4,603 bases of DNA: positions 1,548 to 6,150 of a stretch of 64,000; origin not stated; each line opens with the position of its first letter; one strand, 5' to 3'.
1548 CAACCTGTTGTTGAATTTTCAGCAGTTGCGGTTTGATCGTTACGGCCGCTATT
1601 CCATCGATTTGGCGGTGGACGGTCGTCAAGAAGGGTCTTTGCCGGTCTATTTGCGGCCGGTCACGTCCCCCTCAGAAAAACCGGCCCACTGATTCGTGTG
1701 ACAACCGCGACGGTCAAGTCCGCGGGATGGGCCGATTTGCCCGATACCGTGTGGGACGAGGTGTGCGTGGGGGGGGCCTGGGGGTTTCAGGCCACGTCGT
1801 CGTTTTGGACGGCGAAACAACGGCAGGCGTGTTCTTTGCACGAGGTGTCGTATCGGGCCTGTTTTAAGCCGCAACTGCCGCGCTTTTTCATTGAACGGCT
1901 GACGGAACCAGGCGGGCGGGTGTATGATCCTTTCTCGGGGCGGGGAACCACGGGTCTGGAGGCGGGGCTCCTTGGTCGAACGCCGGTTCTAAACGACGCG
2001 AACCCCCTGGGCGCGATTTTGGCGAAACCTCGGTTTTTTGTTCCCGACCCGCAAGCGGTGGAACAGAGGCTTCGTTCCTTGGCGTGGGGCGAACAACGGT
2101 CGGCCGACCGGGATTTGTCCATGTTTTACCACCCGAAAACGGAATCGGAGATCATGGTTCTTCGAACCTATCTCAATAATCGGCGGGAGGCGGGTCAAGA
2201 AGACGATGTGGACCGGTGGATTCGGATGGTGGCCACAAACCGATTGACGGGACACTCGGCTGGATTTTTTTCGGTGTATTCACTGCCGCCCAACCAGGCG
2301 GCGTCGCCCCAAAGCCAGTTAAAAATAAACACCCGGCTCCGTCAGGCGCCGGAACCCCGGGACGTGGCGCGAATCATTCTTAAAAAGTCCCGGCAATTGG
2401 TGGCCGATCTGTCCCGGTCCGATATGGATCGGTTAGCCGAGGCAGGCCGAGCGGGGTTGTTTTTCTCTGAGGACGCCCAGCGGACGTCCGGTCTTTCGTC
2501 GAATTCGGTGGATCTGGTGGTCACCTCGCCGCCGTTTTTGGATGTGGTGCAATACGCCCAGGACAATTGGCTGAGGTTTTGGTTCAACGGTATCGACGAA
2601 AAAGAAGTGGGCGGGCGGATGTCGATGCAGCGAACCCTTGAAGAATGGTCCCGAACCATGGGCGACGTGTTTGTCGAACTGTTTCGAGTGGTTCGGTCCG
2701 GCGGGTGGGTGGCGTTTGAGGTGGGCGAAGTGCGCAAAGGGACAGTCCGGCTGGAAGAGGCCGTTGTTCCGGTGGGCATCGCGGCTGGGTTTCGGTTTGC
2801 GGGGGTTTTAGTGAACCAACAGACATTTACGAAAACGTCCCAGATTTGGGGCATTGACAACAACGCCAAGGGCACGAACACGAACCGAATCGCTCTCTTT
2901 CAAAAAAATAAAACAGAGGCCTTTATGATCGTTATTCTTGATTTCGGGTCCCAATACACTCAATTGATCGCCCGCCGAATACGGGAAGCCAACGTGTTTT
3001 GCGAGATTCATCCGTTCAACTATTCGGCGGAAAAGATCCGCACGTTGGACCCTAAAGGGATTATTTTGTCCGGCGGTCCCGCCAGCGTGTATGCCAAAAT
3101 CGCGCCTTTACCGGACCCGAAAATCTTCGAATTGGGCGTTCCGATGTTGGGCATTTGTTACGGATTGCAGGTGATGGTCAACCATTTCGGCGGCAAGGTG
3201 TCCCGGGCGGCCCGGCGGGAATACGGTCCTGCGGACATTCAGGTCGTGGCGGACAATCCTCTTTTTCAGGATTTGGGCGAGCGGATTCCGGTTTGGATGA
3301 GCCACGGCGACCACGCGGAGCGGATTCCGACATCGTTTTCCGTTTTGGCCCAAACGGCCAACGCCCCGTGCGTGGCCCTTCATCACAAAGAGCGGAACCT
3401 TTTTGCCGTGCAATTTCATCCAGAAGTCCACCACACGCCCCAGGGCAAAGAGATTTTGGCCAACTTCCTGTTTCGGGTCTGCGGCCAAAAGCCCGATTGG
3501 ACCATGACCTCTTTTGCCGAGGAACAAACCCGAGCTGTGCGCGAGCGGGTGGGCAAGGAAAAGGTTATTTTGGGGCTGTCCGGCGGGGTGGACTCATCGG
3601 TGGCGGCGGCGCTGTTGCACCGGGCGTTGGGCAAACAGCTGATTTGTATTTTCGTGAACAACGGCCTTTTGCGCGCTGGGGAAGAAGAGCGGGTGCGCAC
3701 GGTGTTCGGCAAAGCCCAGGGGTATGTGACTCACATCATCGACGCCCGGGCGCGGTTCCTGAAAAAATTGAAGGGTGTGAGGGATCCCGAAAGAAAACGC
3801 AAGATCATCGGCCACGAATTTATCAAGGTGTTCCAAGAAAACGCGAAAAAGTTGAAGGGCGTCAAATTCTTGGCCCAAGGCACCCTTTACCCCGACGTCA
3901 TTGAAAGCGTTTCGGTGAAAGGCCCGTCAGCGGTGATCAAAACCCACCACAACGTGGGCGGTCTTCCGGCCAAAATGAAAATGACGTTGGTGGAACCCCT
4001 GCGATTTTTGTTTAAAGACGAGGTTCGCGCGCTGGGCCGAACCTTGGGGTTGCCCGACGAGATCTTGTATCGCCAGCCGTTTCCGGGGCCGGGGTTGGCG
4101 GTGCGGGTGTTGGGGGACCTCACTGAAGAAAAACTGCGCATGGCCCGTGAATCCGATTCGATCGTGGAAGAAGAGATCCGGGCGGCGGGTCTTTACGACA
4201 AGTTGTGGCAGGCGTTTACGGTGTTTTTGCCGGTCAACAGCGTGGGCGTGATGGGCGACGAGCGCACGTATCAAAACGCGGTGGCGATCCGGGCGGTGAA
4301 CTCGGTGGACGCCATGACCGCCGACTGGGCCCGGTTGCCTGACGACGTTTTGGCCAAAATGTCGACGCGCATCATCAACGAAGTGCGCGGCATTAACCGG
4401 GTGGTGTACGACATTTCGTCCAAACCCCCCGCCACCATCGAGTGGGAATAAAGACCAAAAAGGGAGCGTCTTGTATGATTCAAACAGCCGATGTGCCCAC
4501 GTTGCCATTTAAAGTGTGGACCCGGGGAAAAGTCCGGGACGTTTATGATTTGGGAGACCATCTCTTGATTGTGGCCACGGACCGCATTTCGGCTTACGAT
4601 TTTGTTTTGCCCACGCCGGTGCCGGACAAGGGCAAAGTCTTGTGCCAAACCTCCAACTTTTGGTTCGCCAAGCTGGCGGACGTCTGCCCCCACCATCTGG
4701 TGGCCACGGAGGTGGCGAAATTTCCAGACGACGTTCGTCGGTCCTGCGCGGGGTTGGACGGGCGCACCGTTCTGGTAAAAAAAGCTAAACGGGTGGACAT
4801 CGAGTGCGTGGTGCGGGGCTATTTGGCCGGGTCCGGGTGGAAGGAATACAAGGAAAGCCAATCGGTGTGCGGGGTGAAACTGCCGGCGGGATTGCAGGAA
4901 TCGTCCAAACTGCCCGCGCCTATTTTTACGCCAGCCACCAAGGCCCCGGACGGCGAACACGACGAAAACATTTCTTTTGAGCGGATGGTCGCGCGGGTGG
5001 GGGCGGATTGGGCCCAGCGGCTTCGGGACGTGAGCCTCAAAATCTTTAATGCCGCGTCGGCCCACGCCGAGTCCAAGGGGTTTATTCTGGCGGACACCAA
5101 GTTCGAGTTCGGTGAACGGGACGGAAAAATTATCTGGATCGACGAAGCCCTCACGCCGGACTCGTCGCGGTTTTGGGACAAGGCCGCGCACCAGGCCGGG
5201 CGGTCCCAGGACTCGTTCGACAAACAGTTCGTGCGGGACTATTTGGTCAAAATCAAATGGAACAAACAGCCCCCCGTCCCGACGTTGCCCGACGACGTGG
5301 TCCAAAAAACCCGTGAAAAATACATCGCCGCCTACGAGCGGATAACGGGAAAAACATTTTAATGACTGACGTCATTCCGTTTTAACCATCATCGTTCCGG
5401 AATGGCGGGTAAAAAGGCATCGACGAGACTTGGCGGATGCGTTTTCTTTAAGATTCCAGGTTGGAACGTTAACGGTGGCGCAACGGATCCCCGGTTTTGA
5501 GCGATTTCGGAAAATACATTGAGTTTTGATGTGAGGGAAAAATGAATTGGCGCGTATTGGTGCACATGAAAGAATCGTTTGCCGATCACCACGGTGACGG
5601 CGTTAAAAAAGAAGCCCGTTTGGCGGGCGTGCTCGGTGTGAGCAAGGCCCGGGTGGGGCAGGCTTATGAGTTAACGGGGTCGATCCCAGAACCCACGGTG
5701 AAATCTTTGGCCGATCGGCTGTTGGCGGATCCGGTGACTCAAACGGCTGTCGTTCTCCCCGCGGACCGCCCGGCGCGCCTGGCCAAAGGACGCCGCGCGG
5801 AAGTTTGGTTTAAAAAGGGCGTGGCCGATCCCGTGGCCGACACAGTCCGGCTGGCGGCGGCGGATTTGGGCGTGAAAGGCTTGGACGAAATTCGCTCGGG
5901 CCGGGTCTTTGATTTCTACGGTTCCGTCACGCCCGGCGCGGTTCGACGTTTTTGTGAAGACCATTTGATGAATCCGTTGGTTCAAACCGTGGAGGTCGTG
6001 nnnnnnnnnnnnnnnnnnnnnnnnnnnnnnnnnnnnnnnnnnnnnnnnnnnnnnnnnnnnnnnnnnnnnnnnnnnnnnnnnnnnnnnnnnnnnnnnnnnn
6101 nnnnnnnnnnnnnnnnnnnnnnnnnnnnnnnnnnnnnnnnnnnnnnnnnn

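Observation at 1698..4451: DNA-methyltransferase-like domain fused in-frame to GMP synthase inside the purine cluster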

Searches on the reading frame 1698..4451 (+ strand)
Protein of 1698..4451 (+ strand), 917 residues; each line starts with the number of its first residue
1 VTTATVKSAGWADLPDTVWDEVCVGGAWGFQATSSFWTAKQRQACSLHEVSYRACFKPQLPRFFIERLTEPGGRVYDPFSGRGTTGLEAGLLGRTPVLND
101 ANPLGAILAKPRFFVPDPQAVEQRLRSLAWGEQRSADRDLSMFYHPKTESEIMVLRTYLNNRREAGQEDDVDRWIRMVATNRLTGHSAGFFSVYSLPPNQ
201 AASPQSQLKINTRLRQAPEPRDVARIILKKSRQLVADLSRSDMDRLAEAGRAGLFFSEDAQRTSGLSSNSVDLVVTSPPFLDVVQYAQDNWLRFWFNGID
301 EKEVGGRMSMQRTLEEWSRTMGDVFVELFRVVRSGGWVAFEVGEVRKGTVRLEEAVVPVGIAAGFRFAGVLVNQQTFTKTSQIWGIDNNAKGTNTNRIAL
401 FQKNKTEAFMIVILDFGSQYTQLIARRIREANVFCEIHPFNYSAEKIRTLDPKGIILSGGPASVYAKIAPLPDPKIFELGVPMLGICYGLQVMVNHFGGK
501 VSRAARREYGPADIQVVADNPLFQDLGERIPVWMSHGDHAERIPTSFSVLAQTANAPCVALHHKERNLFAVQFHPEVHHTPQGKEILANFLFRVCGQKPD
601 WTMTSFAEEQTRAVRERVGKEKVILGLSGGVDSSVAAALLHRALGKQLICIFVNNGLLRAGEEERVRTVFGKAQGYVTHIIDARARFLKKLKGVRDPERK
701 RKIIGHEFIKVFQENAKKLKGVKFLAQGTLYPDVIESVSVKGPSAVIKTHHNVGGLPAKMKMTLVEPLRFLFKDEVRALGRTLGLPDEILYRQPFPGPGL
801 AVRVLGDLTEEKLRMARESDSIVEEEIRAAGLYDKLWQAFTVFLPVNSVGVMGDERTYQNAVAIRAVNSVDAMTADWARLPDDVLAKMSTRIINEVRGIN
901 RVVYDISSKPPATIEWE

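Call 3: search_protein_families(library=pfam, proteins=[window:1698-4451:+], max_evalue=0.01)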
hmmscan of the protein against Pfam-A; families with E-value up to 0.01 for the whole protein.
window:1698-4451:+ (917 aa): 10 families
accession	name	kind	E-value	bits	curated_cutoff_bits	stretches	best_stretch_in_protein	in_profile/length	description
PF00117.34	GATase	-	4.8e-49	167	22.8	1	412-593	1-189/190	Glutamine amidotransferase class-I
PF00958.27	GMP_synt_C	-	5.7e-45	151.7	27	1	825-916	1-92/92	GMP synthase C terminal domain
PF01555.25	N6_N4_Mtase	-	6.1e-13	49.7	26.7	1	33-95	140-205/221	DNA methylase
PF02540.23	NAD_synthase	-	5.9e-11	42.4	21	1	616-647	14-45/242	NAD synthase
PF07722.19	Peptidase_C26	-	2.3e-07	31.2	20.5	1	477-576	102-219/219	Peptidase C26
PF03054.22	tRNA_Me_trans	-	3.4e-05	24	20.6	1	622-655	2-34/202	tRNA methyl transferase HUP domain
PF01170.24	UPF0020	-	4.6e-05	23.6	22.3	0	70-97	27-54/197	RMKL-like, methyltransferase domain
PF00764.25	Arginosuc_synth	-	0.00091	19.7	27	1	622-690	1-68/162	Arginosuccinate synthase N-terminal HUP domain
PF02568.20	ThiI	-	0.0047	17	20.5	1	620-678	3-61/197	Thiamine biosynthesis protein (ThiI)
PF00733.27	Asn_synthase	-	0.0055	16.8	21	0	611-650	7-47/354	Asparagine synthase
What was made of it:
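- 1698..2911 (+): Solitary Type II-family amino-methyltransferase gene. Relatives encode 404 aa ending FQKK and then TAA. In the window the TAA at 2909-2911 is one base out of frame. PF01555 scores 49.7 bits (call 3).
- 2925..4451 (+): guaA, glutamine-hydrolysing GMP synthase, 508 aa, complete from its own ATG. GATase, an NAD_synthase-like ATP-PPase and GMP_synt_C are present (call 3).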

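Call 4: search_protein_families(library=ncbifam, proteins=[window:1698-4451:+], max_evalue=0.01)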
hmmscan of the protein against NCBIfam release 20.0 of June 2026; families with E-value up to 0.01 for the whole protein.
window:1698-4451:+ (917 aa): 38 families (the best 25 are shown)
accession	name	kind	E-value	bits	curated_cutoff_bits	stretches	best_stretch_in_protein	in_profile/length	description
NF000848.1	PRK00074.1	equivalog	3.6e-240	797.9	400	1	411-917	1-512/512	glutamine-hydrolyzing GMP synthase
TIGR00884.1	guaA_Cterm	equivalog_domain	2.1e-144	480.5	338.75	1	606-917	2-310/310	glutamine-hydrolyzing GMP synthase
TIGR00888.1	guaA_Nterm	equivalog_domain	6.9e-75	250.6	172.15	1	411-597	1-187/188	glutamine-hydrolyzing GMP synthase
NF001975.0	PRK00758.1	equivalog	1.4e-48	164.9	198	1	409-596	2-183/185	GMP synthase subunit A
NF010081.0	PRK13566.1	equivalog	6.7e-22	77.5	645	1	349-590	467-716/729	anthranilate synthase component I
NF011201.0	PRK14607.1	equivalog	1.8e-21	76.5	670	1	441-592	34-187/534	bifunctional anthranilate synthase component II/anthranilate phosphoribosyltransferase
TIGR01815.1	TrpE-clade3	equivalog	6.3e-20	70.7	739.15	1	349-584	455-695/717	anthranilate synthase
NF041322.1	Anth_synII_Halo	equivalog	1.9e-18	66.8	320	1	442-592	32-188/190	anthranilate synthase component II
NF005849.0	PRK07765.1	equivalog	2.8e-18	66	308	1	450-614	45-212/219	aminodeoxychorismate/anthranilate synthase component II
NF009475.0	PRK12838.1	equivalog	7.4e-18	64.6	221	1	369-592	128-351/359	carbamoyl phosphate synthase small subunit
NF006562.0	PRK09065.1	equivalog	1.5e-17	64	205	1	477-580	87-193/242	glutamine amidotransferase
NF005946.0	PRK08007.1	equivalog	1.8e-17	63.5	332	1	444-592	36-186/187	aminodeoxychorismate synthase component 2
NF005799.0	PRK07649.1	equivalog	3.5e-17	62.6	327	1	444-591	36-185/195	aminodeoxychorismate/anthranilate synthase component II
TIGR01368.1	CPSaseIIsmall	equivalog_domain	3e-16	59.4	307.35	1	386-501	151-267/361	glutamine-hydrolyzing carbamoyl-phosphate synthase small subunit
NF006462.0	PRK08857.1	equivalog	1.3e-15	57.5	345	1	445-593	37-192/193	aminodeoxychorismate/anthranilate synthase component II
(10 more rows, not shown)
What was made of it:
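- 2925..4451 (+): NF000848 scores 797.9 bits over profile positions 1-512 of 512 (call 4).
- Checked: AGAGG (2915-2919) and ATG (2925) precede a full-length GuaA: NF000848 scores 798 bits over profile positions 1-512, matching residues 411-917 (call 4).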

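Call 12: find_encoding_contigs(protein=window:1698-4448:+, flank=3000, max_places=4)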
Protein window:1698-4448:+ (917 aa): no gene with exactly this product is on record in the collection.
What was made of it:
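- On Evolved multidomain fusion (MTase-GuaA): The exact product is not on record (call 12).
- The exact 917-aa product is not on record in 153 billion gene positions (call 12).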

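Call 27: search_protein_representatives(protein=window:1698-4448:+)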
Query: 917 residues. Proteins with E-value up to 0.001 (for the whole library): 33744; up to 1e-10: 16503; up to 1e-30: 4318. The best 150 are listed.
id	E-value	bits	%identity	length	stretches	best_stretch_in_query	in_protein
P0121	1.1e-183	628.9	58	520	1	411-917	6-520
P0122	1.8e-181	621.7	55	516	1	410-915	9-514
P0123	6.8e-178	609.8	54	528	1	407-917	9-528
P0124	1.5e-176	605.4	56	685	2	411-829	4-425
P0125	6.4e-175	600.0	55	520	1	409-917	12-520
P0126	6.4e-166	570.2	54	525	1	411-917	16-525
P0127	2.5e-165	568.2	52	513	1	411-917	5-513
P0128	3.7e-165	567.7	55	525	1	411-917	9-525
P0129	1.4e-160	552.5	56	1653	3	621-917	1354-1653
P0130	8.0e-158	543.4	50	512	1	411-916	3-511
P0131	3.0e-157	541.5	50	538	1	410-917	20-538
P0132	1.4e-156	539.2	56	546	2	478-917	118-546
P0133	3.4e-155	534.7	51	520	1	410-917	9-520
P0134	1.5e-154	532.5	50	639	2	396-728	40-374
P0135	2.3e-154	531.9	49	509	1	411-917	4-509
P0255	3.0e-118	412.4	57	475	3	257-403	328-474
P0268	2.9e-116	405.9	49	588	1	32-447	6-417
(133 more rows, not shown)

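Call 29: search_protein_families(library=pfam, proteins=[P0268, P0129, P0255], max_evalue=0.001)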
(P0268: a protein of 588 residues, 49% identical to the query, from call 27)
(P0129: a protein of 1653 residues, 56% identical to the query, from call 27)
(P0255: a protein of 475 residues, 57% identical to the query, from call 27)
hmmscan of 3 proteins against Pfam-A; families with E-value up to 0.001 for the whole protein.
P0268 (588 aa): 1 family
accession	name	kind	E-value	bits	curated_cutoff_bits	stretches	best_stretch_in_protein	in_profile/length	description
PF01555.25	N6_N4_Mtase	-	1.4e-16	61.5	26.7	1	8-74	141-210/221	DNA methylase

P0129 (1653 aa): 11 families
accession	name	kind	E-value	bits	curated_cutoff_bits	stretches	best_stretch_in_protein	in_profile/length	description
PF13302.13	Acetyltransf_3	-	1.7e-74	249.5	25.4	3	144-315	2-138/138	Acetyltransferase (GNAT) domain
PF00117.34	GATase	-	5.1e-45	153.9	22.8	2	7-125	1-130/190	Glutamine amidotransferase class-I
PF00958.27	GMP_synt_C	-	9.1e-44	147.9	27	1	1561-1652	1-92/92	GMP synthase C terminal domain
PF00583.31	Acetyltransf_1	-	3e-28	98.9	20.7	3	475-552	31-116/116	Acetyltransferase (GNAT) family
PF13420.13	Acetyltransf_4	-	3e-14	53.8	24.3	1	599-730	1-130/155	Acetyltransferase (GNAT) domain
PF13673.13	Acetyltransf_10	-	2e-11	44.4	23.6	1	474-554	28-109/128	Acetyltransferase (GNAT) domain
PF13508.13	Acetyltransf_7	-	2.9e-10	40.8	27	1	476-553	2-83/84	Acetyltransferase (GNAT) domain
PF02540.23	NAD_synthase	-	4e-08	33.1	21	1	1348-1386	13-52/242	NAD synthase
PF07722.19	Peptidase_C26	-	4.4e-05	23.8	20.5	0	72-102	102-132/219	Peptidase C26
PF08445.16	FR47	-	0.00092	19.6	22.1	0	492-553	17-78/86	FR47-like protein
PF03054.22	tRNA_Me_trans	-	0.00094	19.3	20.6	0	1355-1386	2-32/202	tRNA methyl transferase HUP domain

P0255 (475 aa): 2 families
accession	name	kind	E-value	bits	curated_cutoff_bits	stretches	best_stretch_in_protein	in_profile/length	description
PF01555.25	N6_N4_Mtase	-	2.1e-15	57.7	26.7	1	14-87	136-212/221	DNA methylase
PF01170.24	UPF0020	-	0.0001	22.5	22.3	1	54-83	26-55/197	RMKL-like, methyltransferase domain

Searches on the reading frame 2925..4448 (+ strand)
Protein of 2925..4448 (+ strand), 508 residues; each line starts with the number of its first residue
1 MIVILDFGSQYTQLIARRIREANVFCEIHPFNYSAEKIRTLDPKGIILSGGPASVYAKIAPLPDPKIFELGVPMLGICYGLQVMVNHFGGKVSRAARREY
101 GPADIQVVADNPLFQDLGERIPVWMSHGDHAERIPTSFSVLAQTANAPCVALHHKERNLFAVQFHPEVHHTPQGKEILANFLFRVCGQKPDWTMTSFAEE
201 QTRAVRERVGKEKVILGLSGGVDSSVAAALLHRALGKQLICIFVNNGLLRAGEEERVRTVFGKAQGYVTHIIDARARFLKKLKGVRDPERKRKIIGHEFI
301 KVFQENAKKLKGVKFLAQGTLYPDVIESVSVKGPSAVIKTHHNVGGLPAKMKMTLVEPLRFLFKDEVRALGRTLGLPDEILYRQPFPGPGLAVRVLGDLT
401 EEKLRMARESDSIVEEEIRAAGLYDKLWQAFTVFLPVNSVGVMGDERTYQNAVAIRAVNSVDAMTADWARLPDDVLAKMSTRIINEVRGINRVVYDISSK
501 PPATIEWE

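Call 38: find_encoding_contigs(protein=window:2925-4448:+, flank=4000, max_places=8)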
Protein window:2925-4448:+ (508 aa): no gene with exactly this product is on record in the collection.
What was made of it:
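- Tried and rejected: Neither is on record (calls 12, 38).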

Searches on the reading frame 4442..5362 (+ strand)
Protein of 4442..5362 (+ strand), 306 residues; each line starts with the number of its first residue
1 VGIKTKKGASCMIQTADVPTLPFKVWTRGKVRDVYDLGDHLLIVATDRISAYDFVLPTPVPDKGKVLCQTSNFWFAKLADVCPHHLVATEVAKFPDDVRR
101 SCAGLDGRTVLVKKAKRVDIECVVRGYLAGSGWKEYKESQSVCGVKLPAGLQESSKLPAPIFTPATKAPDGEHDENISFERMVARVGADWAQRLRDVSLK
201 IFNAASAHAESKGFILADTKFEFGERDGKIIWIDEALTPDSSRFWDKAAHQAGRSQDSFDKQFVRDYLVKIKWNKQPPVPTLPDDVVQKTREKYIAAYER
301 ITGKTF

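Call 3: search_protein_families(library=pfam, proteins=[window:4442-5362:+], max_evalue=0.01)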
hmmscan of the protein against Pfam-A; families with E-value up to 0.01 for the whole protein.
window:4442-5362:+ (306 aa): 1 family
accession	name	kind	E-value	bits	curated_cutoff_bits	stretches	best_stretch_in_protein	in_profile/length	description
PF01259.24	SAICAR_synt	-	5e-73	246.1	20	1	27-276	3-229/233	SAICAR synthetase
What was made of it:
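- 4475..5362 (+): purC (SAICAR synthetase), the next gene in the conserved block. PF01259 scores 246 bits (call 3).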

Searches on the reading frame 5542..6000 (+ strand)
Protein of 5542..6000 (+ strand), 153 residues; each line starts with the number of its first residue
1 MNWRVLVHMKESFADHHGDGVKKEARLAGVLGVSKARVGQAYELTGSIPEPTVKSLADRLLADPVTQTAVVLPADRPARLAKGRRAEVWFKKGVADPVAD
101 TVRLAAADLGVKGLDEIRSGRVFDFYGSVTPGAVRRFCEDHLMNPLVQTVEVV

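Call 52: find_encoding_contigs(protein=window:5542-6000:+, flank=10000, max_places=8)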
Protein window:5542-6000:+ (153 aa): 5 contigs read that carry it; 5 places shown.
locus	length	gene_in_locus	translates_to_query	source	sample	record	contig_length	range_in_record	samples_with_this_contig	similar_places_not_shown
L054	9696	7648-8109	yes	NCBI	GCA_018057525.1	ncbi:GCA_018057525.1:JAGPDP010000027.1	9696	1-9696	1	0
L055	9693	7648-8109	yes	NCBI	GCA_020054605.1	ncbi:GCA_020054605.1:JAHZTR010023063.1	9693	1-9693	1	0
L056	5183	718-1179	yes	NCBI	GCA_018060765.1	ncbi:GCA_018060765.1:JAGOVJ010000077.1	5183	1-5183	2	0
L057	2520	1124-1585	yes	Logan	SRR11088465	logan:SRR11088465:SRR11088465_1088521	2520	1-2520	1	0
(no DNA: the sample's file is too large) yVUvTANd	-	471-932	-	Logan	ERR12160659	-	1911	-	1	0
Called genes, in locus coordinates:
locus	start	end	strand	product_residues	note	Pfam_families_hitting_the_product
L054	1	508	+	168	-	PF12637:TSCPD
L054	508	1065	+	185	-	PF22769:DCD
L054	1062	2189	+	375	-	PF00990:GGDEF, PF16561:AMPK1_CBM, PF02922:CBM_48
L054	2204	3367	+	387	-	PF00478:IMPDH, PF01070:FMN_dh, PF05690:ThiG (faint)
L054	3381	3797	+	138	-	PF22091:DUF6941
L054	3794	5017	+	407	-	PF01555:N6_N4_Mtase, PF01170:UPF0020 (faint)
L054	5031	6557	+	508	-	PF00117:GATase, PF07722:Peptidase_C26 (weak), PF02540:NAD_synthase (weak), PF03054:tRNA_Me_trans (faint), PF00958:GMP_synt_C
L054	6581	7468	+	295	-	PF01259:SAICAR_synt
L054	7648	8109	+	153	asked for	PF02700:PurS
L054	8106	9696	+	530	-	PF18072:FGAR-AT_linker, PF00586:AIRS, PF02769:AIRS_C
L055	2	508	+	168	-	PF12637:TSCPD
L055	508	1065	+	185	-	PF22769:DCD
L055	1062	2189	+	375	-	PF00990:GGDEF, PF16561:AMPK1_CBM, PF02922:CBM_48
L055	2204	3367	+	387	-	PF00478:IMPDH, PF01070:FMN_dh, PF05690:ThiG (faint)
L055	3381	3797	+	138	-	PF22091:DUF6941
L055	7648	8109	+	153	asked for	PF02700:PurS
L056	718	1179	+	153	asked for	PF02700:PurS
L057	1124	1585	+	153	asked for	PF02700:PurS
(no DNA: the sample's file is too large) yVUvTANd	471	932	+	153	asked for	PF02700:PurS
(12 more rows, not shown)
